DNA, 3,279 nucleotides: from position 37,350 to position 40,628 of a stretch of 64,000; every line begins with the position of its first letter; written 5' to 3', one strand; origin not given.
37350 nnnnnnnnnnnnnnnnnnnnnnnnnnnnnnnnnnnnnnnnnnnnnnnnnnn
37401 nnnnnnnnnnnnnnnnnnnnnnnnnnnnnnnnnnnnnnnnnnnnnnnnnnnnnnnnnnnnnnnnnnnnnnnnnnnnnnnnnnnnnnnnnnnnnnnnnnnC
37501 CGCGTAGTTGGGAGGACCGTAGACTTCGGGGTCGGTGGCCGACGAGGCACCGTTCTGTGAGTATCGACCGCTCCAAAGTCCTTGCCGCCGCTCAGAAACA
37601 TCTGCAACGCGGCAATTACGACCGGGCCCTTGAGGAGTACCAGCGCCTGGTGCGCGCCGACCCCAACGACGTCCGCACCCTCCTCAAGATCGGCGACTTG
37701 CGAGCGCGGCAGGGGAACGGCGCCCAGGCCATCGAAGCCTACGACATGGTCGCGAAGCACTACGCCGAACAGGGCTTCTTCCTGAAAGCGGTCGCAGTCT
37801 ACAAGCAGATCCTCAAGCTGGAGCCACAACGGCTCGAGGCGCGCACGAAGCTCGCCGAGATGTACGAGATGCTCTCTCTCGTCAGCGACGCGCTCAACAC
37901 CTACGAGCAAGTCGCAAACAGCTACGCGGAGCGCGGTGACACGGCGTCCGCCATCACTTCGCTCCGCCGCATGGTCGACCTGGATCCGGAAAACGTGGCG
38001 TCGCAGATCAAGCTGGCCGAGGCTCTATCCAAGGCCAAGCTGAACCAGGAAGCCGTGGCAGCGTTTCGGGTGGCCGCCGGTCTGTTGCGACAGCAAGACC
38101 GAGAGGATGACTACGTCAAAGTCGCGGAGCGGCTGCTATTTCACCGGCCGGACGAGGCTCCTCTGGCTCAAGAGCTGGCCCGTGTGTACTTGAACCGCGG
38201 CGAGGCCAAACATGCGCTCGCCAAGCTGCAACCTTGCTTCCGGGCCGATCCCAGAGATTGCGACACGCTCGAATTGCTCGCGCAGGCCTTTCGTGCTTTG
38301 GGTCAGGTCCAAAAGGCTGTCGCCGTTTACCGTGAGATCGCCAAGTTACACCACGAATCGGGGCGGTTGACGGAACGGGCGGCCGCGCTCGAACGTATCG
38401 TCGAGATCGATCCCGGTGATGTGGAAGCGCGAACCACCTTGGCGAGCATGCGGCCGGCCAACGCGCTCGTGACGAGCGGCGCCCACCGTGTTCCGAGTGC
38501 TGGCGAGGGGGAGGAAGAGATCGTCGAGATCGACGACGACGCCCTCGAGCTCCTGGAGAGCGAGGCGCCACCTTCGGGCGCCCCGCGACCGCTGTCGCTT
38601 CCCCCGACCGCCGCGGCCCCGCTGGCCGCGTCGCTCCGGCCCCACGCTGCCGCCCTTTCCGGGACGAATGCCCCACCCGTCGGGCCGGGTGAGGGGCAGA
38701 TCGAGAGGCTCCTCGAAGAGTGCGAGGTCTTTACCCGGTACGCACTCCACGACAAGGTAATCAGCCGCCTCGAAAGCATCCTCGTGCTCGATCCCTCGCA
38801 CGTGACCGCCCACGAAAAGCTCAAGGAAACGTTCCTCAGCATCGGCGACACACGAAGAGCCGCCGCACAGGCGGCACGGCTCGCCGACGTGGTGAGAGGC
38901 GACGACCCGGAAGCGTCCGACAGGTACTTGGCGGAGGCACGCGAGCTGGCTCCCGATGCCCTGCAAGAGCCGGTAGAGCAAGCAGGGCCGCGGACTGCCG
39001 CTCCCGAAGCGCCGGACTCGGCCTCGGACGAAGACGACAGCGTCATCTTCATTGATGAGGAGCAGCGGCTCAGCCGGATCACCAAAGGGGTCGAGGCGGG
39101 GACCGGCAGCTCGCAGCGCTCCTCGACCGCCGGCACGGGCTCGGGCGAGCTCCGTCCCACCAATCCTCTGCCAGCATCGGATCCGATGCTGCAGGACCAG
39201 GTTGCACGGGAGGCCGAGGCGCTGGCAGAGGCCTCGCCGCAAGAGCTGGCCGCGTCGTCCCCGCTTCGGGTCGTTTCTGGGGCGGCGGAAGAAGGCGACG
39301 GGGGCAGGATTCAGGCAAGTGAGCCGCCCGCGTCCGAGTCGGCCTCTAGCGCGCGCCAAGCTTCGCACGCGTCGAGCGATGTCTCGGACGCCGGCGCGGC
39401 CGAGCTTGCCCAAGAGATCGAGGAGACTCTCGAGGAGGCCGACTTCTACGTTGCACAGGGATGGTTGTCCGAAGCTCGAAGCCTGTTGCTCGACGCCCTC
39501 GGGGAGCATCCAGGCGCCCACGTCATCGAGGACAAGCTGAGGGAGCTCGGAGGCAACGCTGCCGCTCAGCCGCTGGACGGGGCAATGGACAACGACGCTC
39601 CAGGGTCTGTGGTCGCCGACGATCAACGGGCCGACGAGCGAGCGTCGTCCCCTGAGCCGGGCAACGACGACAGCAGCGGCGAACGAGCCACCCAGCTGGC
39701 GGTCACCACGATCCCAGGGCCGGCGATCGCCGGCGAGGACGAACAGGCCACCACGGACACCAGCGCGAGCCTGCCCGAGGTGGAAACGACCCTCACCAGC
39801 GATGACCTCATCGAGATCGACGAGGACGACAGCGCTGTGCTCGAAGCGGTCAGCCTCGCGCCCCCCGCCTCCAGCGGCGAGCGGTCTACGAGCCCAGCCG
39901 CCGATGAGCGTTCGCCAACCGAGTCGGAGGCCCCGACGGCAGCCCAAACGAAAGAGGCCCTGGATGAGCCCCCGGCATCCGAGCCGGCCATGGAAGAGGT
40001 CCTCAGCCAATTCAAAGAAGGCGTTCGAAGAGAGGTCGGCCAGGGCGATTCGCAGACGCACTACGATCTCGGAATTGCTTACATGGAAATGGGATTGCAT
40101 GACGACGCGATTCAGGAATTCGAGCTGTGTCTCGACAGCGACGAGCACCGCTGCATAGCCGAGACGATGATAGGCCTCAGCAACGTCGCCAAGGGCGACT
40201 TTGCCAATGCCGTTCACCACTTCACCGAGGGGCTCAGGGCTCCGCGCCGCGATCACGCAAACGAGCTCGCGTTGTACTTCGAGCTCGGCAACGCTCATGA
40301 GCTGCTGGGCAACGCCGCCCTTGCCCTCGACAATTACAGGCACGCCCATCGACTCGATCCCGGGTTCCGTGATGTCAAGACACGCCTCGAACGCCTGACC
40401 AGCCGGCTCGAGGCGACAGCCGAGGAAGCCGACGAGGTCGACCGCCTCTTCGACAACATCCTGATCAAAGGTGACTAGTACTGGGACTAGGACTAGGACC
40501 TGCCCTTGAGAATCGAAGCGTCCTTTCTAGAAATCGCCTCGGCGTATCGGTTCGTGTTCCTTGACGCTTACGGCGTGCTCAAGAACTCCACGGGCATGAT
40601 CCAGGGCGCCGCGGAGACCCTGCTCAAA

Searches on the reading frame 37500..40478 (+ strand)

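Call 34: search_protein_families(library=pfam, proteins=[window:37500-40478:+], max_evalue=0.0001)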
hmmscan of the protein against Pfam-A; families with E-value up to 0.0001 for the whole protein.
window:37500-40478:+ (992 aa): 18 families
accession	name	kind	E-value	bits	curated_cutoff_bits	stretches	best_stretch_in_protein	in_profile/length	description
PF13428.12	TPR_14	-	3.1e-30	102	23.5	0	28-66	5-43/44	Tetratricopeptide repeat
PF13432.12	TPR_16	-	4.1e-29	101.1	32.7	2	28-84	1-57/65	Tetratricopeptide repeat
PF14559.12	TPR_19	-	4.9e-25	88.1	25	1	35-88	2-55/68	Tetratricopeptide repeat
PF07719.23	TPR_2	-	6e-23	79.5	27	0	925-955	3-33/34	Tetratricopeptide repeat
PF13181.12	TPR_8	-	5.4e-22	76.5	25.7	0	852-882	2-32/34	Tetratricopeptide repeat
PF13414.12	TPR_11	-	1.8e-21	75.9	26.8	1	34-72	4-42/42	TPR repeat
PF00515.34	TPR_1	-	5e-18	64.5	27.8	0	925-956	3-34/34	Tetratricopeptide repeat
PF13174.12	TPR_6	-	1.2e-14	54.3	26.3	0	60-89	2-31/33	Tetratricopeptide repeat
PF13431.12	TPR_17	-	4.3e-14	52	24.4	0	249-274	8-33/34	Tetratricopeptide repeat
PF13371.12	TPR_9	-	5.3e-13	49.2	35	0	34-83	5-54/73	Tetratricopeptide repeat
PF12895.13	ANAPC3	-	2.2e-11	44.3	27.2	1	199-279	2-81/82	Anaphase-promoting complex, cyclosome, subunit 3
PF13424.12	TPR_12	-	3.2e-11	43.7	30.1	0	852-914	4-74/77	Tetratricopeptide repeat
PF24575.1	TPR_Slam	-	7.8e-10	39.6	35.2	0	118-188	34-103/104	Surface lipoprotein assembly modifier, N-terminal TPR repeats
PF23914.1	TPR_CcmH_CycH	-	1e-09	38.8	42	0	146-204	64-122/158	Cytochrome c-type biogenesis protein H TPR domain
PF14561.12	TPR_20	-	3.7e-07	30.8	25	0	210-278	12-82/90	Tetratricopeptide repeat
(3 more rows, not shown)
